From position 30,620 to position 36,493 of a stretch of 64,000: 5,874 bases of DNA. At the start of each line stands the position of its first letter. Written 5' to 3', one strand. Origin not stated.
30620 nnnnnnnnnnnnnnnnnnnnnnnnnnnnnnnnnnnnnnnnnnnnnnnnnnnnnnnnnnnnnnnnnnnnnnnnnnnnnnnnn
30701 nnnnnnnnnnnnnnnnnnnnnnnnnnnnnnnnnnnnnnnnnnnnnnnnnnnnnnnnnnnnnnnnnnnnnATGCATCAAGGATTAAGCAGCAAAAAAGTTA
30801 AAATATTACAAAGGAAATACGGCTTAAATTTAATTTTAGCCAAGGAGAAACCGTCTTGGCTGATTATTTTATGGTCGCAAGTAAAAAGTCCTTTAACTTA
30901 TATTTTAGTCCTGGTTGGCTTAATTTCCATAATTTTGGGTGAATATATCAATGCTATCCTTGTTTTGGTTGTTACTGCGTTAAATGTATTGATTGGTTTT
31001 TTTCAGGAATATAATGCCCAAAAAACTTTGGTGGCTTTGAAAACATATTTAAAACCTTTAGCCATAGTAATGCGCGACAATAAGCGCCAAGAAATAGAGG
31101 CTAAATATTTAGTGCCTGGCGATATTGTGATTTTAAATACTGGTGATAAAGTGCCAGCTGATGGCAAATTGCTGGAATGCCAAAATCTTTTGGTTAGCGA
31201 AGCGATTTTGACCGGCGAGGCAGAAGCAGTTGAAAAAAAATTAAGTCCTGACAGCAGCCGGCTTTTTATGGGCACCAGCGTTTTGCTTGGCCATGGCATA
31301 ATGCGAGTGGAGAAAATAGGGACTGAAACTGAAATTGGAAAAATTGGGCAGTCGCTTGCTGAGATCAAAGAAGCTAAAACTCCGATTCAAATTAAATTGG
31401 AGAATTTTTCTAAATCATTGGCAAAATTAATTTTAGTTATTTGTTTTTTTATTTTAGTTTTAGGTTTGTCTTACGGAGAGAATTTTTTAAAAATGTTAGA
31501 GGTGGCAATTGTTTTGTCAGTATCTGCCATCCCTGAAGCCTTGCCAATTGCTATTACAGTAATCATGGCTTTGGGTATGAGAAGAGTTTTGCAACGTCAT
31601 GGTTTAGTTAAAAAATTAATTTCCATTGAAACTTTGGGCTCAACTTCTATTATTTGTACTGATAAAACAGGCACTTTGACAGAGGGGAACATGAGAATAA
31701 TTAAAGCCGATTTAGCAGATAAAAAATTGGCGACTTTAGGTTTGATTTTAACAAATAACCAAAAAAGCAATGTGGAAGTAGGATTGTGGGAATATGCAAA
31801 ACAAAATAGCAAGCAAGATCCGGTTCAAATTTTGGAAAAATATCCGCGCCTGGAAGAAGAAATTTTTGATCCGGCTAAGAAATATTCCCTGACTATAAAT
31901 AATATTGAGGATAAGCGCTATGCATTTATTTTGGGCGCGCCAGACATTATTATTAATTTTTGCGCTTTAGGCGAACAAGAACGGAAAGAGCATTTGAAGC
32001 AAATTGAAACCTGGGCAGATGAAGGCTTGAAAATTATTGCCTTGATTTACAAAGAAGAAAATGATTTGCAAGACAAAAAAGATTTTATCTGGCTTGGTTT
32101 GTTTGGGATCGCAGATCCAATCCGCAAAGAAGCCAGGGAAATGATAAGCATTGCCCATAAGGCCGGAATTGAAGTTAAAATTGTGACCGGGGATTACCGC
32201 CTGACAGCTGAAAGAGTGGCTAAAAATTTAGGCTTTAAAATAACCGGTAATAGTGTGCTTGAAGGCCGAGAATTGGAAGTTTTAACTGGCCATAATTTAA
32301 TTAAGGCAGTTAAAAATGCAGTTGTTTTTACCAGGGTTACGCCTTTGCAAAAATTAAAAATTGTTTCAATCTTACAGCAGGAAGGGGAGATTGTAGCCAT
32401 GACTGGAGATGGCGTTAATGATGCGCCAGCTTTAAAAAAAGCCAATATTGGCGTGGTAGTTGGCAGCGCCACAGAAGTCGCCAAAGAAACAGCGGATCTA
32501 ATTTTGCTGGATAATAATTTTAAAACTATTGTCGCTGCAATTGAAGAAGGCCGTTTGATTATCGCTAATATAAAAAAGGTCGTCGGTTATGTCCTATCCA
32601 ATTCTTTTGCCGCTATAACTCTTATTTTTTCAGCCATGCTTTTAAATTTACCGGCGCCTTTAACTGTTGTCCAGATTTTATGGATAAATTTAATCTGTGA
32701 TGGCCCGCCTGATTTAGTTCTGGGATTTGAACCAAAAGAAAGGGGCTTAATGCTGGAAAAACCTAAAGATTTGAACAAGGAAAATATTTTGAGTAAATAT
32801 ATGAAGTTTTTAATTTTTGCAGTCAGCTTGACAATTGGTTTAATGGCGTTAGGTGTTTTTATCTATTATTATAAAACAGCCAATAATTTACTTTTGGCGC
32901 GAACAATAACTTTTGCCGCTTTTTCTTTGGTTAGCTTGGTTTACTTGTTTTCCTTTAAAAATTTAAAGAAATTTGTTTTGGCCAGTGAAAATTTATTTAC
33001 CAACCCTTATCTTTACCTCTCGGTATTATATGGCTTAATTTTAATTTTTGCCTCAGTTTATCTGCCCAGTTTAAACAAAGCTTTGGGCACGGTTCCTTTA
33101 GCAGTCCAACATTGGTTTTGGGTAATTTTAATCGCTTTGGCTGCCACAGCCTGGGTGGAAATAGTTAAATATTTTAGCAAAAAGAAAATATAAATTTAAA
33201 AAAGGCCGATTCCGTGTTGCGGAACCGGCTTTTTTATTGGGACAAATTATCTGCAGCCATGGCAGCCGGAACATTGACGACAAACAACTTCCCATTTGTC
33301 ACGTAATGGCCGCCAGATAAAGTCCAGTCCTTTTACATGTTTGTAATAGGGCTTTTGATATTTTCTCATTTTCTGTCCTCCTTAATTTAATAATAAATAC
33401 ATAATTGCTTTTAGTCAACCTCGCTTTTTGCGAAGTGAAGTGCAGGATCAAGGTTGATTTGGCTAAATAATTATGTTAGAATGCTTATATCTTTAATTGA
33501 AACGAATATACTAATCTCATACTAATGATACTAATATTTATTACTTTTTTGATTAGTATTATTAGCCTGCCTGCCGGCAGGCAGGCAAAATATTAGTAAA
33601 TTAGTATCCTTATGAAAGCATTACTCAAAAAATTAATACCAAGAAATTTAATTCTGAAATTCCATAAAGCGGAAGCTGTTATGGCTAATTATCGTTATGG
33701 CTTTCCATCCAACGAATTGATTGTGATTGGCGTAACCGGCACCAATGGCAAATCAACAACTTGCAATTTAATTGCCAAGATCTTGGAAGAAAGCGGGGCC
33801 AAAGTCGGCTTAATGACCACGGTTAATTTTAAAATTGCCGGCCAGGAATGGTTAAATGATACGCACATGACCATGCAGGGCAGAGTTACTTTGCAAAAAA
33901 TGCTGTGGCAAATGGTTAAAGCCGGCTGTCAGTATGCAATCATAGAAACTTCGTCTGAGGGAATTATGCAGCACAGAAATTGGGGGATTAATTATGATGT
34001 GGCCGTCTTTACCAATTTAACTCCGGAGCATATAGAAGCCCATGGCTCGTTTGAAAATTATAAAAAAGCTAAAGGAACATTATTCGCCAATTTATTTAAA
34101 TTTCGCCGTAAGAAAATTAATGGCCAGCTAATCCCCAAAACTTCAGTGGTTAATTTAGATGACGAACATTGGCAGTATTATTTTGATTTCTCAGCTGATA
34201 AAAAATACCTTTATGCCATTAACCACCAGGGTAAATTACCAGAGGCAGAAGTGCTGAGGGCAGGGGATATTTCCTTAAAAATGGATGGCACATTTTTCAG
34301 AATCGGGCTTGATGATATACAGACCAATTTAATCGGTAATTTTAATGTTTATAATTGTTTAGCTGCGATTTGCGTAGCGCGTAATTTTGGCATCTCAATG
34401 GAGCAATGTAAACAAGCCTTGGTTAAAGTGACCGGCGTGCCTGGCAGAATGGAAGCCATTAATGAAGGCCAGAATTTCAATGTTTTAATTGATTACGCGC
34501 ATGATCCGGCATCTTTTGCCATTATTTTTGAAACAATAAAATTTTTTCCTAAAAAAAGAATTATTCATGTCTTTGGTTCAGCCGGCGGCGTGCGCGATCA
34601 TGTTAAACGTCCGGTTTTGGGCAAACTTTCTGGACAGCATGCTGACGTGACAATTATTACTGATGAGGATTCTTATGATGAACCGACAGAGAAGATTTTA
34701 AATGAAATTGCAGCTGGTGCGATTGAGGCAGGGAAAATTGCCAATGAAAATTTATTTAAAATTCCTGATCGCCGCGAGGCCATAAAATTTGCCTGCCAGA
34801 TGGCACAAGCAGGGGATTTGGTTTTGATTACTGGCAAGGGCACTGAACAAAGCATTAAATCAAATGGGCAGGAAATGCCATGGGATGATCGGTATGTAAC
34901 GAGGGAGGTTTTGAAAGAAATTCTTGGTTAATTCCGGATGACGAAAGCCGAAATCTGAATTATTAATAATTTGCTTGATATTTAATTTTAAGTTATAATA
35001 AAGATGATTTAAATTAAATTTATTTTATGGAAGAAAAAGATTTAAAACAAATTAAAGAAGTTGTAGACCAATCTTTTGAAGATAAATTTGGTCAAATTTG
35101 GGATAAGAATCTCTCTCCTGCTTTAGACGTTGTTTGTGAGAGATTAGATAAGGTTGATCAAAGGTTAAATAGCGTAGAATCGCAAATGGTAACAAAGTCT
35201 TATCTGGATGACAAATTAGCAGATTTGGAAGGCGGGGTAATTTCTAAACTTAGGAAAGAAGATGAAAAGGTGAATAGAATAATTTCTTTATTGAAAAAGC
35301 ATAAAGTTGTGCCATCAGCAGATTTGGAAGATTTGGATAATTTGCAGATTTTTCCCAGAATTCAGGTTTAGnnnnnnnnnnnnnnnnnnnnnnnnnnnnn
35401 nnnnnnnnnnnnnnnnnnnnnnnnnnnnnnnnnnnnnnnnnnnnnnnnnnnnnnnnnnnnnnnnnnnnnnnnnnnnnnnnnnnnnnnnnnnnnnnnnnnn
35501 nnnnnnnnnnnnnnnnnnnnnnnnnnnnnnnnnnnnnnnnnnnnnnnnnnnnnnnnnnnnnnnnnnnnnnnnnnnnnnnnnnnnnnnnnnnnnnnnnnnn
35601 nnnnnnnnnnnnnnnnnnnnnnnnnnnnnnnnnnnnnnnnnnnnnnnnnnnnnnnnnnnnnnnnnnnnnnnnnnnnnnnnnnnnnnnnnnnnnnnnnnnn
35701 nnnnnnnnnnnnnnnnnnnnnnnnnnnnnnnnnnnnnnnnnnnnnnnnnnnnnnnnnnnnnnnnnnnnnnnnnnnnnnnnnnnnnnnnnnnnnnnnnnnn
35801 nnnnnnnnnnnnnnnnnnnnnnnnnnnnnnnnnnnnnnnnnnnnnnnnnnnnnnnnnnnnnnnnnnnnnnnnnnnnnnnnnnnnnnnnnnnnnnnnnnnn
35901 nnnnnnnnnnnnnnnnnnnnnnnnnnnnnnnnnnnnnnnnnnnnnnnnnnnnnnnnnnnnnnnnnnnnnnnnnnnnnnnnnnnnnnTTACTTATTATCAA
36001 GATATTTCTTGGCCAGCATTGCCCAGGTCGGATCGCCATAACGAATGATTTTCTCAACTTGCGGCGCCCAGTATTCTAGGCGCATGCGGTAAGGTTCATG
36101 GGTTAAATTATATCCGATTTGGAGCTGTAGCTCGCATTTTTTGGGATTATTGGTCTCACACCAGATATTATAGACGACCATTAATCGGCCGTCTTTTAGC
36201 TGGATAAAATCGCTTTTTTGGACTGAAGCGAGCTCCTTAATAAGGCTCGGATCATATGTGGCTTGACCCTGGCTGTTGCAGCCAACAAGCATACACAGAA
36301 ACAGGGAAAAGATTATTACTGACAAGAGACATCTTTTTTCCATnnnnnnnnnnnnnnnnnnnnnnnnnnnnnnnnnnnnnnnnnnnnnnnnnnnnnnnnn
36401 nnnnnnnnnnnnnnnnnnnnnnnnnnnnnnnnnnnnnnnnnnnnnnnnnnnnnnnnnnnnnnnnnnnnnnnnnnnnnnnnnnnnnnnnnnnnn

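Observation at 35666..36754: ppnP / lipoprotein / truncated pnuC segment bracketed by direct copies of the 265-bp structured element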

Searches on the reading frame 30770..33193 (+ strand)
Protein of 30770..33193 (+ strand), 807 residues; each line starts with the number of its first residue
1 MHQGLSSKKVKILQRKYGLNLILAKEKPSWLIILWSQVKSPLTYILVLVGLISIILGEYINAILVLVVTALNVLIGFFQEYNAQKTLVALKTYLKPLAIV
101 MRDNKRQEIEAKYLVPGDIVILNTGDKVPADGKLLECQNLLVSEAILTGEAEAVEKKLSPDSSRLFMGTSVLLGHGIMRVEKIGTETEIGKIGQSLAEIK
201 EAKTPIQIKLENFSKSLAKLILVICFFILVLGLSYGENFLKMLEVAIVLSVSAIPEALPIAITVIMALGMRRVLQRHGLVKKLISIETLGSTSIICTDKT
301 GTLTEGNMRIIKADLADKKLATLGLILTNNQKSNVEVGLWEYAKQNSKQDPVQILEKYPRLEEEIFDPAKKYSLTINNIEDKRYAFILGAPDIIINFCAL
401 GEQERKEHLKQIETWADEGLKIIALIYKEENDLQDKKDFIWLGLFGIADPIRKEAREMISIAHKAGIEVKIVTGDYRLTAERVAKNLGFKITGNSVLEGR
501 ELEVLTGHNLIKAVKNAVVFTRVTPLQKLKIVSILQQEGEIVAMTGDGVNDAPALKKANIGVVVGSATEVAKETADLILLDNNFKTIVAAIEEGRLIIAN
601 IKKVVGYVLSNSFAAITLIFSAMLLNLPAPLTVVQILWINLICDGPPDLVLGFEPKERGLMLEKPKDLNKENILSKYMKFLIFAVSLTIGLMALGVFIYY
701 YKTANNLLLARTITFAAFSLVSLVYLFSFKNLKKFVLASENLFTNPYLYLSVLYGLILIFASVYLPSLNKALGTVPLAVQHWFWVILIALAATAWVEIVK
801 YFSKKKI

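Call 103: search_protein_families(library=pfam, proteins=[window:30770-33193:+], max_evalue=0.00001)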
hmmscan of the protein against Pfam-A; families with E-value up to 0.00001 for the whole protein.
window:30770-33193:+ (807 aa): 6 families
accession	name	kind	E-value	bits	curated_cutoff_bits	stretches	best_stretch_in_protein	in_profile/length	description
PF00122.25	E1-E2_ATPase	-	6e-48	163.2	28.1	1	95-275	4-180/181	E1-E2 ATPase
PF00689.26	Cation_ATPase_C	-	1.9e-43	148.7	27.3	1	628-802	1-175/175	Cation transporting ATPase, C-terminus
PF00702.32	Hydrolase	-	1.5e-18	68.3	26.4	1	294-559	3-191/191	haloacid dehalogenase-like hydrolase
PF00690.31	Cation_ATPase_N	-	6e-11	42.3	20.4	1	3-53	19-69/69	Cation transporter/ATPase, N-terminus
PF08282.18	Hydrolase_3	-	2.2e-08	34.6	20.9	1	534-591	198-255/255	haloacid dehalogenase-like hydrolase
PF12710.13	HAD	-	1e-06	29.7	27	1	448-556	86-189/189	haloacid dehalogenase-like hydrolase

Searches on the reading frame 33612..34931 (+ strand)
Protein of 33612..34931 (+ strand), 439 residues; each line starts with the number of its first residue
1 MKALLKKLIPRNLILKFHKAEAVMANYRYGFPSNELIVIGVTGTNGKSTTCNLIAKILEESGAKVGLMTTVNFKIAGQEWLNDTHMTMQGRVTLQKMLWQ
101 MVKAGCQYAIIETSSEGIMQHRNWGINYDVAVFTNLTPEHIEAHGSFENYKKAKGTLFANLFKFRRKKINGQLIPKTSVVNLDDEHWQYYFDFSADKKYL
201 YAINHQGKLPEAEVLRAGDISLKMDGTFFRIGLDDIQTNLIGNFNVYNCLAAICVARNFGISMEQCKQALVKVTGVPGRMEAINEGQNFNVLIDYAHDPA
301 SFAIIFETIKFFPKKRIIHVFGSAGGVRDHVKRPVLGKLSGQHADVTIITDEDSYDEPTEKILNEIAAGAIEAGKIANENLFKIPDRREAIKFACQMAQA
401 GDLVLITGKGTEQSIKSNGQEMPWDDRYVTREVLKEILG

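Call 9: search_protein_families(library=pfam, proteins=[window:33612-34931:+], max_evalue=0.1)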
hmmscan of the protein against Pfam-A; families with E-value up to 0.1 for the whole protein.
window:33612-34931:+ (439 aa): 5 families
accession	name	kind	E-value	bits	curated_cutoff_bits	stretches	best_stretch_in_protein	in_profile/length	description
PF08245.18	Mur_ligase_M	-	4.9e-44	151.1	24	1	41-256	1-200/200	Mur ligase middle domain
PF02875.26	Mur_ligase_C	-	1.7e-24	87.5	28.4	1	278-410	1-127/127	Mur ligase, glutamate ligase domain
PF00448.28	SRP54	-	0.00038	20.6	22.7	1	36-89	4-56/196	SRP54-type protein, GTPase domain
PF07755.17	DUF1611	-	0.0032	17.4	25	0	36-70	15-49/201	Domain of unknown function (DUF1611_C) P-loop domain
PF19842.5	YqeC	-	0.046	14.4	27.6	1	40-84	2-46/145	YqeC protein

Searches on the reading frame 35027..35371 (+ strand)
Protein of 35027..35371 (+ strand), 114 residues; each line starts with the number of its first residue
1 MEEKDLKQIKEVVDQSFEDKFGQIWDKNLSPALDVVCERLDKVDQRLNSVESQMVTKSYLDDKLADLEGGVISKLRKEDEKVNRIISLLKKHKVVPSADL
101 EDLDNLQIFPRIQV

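Call 9: search_protein_families(library=pfam, proteins=[window:35027-35371:+], max_evalue=0.1)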
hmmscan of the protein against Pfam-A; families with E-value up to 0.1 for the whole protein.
window:35027-35371:+ (114 aa): 3 families
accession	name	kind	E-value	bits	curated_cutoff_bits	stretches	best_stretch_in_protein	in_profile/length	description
PF09763.15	Sec3_CC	-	0.0057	16.9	27.1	0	58-91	6-39/133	Exocyst complex component Sec3, coiled-coil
PF05531.17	NPV_P10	-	0.027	15.4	29.8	1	34-97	14-72/75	Nucleopolyhedrovirus P10 protein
PF24411.1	DUF7545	-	0.065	14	27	0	3-25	65-87/95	Family of unknown function (DUF7545)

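Call 10: search_protein_families(library=ncbifam, proteins=[window:35027-35371:+], max_evalue=0.1)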
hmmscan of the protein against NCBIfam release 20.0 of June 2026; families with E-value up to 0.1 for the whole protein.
window:35027-35371:+ (114 aa): 3 families
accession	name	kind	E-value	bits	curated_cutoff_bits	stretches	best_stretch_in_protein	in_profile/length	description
NF010213.0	PRK13677.1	equivalog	0.021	14.9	150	1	7-85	52-125/128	DUF3461 family protein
TIGR02978.1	phageshock_pspC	equivalog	0.027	14.3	104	1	12-58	66-111/121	envelope stress response membrane protein PspC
NF004647.0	PRK05990.1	equivalog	0.089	12.2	271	1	36-91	147-201/245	precorrin-2 C(20)-methyltransferase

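Call 51: search_protein_families(library=phrogs, proteins=[window:35027-35371:+], max_evalue=0.01)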
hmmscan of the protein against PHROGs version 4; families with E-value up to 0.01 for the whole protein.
window:35027-35371:+ (114 aa): 0 families

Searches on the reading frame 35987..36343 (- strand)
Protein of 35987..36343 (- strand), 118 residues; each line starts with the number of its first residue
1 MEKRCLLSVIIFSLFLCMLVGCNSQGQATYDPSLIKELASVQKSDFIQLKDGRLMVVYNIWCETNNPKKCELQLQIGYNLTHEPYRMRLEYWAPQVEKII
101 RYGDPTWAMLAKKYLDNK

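Call 9: search_protein_families(library=pfam, proteins=[window:35987-36343:-], max_evalue=0.1)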
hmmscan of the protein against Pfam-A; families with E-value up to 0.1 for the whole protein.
window:35987-36343:- (118 aa): 0 families

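Call 10: search_protein_families(library=ncbifam, proteins=[window:35987-36343:-], max_evalue=0.1)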
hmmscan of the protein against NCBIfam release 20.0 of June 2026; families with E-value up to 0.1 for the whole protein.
window:35987-36343:- (118 aa): 0 families

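Call 51: search_protein_families(library=phrogs, proteins=[window:35987-36343:-], max_evalue=0.01)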
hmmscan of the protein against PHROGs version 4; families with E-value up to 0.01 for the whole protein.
window:35987-36343:- (118 aa): 0 families
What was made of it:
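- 35987..36343 (-): Lipoprotein gene (118 aa), function unknown. No Pfam/NCBIfam/PHROG hit (calls 9, 10, 51).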

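Call 75: find_homologous_proteins(query=window:35987-36343:-, max_evalue=0.001)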
Query window:35987-36343:- (118 aa): 8 proteins with E <= 0.001 among 9 candidates.
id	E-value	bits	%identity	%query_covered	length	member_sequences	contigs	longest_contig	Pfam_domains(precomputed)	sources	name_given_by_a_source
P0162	9.7e-64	231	100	86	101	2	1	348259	-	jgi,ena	-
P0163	4.2e-47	177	68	100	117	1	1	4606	-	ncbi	-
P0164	7.7e-47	176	67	96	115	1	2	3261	-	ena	-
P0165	2.8e-44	168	67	85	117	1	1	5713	-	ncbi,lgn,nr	ncbi:MAG: hypothetical protein NTX00_00550 [Candidatus Parcubacteria bacterium]|nr:hypothetical prot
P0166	3.6e-44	168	71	84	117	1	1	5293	-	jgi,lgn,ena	-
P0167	3.1e-41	158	61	93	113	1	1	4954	-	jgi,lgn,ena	-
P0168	3.4e-34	135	54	100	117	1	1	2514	-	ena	-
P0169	1.1e-32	130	54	100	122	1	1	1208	-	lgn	-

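Call 76: find_encoding_contigs(protein=P0165, flank=5000, max_places=2)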
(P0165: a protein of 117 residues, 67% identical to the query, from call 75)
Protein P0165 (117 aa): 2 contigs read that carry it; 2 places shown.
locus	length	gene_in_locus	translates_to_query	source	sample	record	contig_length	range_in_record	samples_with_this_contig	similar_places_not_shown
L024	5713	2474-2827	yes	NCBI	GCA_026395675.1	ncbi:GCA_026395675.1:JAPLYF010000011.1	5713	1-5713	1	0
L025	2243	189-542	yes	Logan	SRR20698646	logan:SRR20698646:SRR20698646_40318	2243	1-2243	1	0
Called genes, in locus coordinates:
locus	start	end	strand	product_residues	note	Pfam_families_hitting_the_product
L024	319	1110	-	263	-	PF14470:bPH_3 (weak), PF03703:bPH_2 (weak)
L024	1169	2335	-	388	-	PF22025:ThiI_fer, PF02926:THUMP, PF02568:ThiI, PF06508:QueC (weak)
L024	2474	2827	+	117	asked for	-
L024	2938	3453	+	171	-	PF06865:Ppnp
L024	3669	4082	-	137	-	-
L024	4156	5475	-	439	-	PF08245:Mur_ligase_M, PF02875:Mur_ligase_C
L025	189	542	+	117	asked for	-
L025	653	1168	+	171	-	PF06865:Ppnp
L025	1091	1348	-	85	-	-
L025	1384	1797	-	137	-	-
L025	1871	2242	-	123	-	?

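Call 77: find_encoding_contigs(protein=P0166, flank=5000, max_places=2)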
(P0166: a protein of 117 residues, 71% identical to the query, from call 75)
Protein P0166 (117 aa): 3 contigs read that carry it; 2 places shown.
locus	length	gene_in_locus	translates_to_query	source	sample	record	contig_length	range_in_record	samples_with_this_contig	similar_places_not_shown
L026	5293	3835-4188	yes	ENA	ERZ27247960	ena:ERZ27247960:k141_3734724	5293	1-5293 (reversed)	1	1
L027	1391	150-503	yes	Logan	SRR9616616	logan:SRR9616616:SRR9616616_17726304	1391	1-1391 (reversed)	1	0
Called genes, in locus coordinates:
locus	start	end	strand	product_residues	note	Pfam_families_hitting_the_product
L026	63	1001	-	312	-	PF13624:SurA_N_3, PF00639:Rotamase, PF13145:Rotamase_2 (weak), PF13616:Rotamase_3 (weak)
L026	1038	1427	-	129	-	PF04977:DivIC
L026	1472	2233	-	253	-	PF14470:bPH_3 (weak), PF03703:bPH_2 (weak)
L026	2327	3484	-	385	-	PF22025:ThiI_fer, PF02926:THUMP, PF02568:ThiI, PF06508:QueC (faint)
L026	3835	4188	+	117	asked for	-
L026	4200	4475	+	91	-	PF06865:Ppnp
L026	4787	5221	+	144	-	-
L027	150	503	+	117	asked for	-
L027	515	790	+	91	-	PF06865:Ppnp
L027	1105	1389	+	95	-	?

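Call 78: find_encoding_contigs(protein=P0163, flank=5000, max_places=2)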
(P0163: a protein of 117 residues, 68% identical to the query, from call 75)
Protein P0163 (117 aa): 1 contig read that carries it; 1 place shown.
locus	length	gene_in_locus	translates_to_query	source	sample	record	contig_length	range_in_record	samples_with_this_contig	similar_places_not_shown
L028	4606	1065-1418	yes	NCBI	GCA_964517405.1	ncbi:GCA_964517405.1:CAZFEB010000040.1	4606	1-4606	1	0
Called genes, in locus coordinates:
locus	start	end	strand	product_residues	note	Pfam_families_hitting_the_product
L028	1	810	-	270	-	?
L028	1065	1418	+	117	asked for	-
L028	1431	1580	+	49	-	-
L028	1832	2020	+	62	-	-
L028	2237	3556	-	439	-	PF08245:Mur_ligase_M, PF02875:Mur_ligase_C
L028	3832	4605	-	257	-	?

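Call 88: search_protein_families(library=pfam, proteins=[L026:4787-5221:+], max_evalue=0.01)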
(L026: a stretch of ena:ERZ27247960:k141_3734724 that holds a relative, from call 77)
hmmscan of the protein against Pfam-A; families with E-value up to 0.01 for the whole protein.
L026:4787-5221:+ (144 aa): 1 family
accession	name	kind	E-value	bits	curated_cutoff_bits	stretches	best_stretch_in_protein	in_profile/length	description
PF07700.20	HNOB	-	0.0072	16.7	25.5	0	31-64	117-150/163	Haem-NO-binding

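Call 107: predict_structure(alignment_id=A5)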
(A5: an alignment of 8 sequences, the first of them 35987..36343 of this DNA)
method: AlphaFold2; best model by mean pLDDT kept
length: 118 residues; sequences in the alignment: 8
mean_pLDDT: 76.3   pTM: 0.61
mean pLDDT of the five models: 76.3, 75.3, 73.9, 73.5, 65.2
residues with pLDDT >= 90: 28; 70-90: 49; 50-70: 33; < 50: 8
segments of 3 or more residues with pLDDT < 50: 21-26
pLDDT, mean of each block of 10 residues (from residue 1): 56 59 52 86 91 89 82 77 75 91 85 72
secondary structure, 60 per line:
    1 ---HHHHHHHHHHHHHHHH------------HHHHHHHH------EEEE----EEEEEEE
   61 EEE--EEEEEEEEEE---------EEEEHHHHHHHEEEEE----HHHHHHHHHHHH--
elements in order: H4-19 H32-39 E46-49 E54-63 E66-75 E85-88 H89-95 E96-100 H105-116
